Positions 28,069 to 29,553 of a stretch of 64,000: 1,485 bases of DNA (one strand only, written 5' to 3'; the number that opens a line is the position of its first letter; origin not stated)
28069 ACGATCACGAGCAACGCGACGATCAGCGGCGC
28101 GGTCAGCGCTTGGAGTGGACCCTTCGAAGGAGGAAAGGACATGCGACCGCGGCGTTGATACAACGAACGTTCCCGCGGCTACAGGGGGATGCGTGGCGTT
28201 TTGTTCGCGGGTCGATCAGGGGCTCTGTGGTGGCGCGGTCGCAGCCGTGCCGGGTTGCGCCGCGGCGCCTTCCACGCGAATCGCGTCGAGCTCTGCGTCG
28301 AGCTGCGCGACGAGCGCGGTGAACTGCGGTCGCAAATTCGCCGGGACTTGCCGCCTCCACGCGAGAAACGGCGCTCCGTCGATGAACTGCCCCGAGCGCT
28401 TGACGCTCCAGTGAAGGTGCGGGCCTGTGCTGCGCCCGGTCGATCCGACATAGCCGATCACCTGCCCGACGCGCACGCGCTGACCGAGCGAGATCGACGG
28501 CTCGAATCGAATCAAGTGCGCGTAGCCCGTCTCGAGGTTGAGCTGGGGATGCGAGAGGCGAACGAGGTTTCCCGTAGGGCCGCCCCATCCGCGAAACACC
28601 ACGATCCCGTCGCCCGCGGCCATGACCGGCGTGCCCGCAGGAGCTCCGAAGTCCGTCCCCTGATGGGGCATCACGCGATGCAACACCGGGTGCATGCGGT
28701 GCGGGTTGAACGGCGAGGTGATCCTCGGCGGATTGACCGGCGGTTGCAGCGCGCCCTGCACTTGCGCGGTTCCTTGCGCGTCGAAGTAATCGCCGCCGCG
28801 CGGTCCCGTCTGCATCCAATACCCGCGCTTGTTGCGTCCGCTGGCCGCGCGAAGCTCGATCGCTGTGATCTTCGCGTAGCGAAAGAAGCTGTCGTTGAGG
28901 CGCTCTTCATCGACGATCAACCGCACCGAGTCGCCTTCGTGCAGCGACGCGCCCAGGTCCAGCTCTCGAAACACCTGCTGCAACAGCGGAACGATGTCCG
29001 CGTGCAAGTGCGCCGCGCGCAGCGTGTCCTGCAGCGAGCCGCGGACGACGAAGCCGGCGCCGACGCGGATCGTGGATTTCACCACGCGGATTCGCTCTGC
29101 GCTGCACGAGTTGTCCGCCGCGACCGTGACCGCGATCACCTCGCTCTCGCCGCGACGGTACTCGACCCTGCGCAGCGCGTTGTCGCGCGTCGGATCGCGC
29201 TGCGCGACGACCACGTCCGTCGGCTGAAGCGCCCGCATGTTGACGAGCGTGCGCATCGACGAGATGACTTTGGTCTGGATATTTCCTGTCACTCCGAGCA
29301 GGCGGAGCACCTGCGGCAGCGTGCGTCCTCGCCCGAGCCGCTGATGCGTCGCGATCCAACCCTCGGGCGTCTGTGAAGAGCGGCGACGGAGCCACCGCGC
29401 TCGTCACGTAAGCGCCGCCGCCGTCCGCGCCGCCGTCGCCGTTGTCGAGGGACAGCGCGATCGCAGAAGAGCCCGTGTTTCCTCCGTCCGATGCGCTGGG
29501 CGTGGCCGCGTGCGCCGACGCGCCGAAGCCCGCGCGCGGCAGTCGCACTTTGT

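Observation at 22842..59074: At least nine conserved genes are split by single-base frame changes: either assembly indel errors or extensive recent pseudogenisation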

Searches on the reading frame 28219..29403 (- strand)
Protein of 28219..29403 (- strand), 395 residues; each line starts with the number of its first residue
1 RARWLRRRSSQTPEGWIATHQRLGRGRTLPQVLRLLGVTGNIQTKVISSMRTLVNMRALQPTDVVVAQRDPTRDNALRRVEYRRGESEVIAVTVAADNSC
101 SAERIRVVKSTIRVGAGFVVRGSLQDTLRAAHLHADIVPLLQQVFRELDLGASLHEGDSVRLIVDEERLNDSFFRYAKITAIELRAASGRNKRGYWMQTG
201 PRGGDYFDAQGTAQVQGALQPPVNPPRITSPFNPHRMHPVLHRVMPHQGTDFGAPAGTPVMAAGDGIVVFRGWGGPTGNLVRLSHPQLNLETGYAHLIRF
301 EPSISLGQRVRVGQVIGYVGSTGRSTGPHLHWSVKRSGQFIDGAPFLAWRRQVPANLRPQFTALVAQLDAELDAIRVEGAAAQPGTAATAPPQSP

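Call 7: search_protein_families(library=pfam, max_evalue=0.01, proteins=[window:28219-29403:-])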
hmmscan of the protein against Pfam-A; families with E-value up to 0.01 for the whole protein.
window:28219-29403:- (395 aa): 1 family
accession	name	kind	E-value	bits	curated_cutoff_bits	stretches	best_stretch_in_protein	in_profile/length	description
PF01551.29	Peptidase_M23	-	4e-29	101.1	28.7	1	246-342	2-95/96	Peptidase family M23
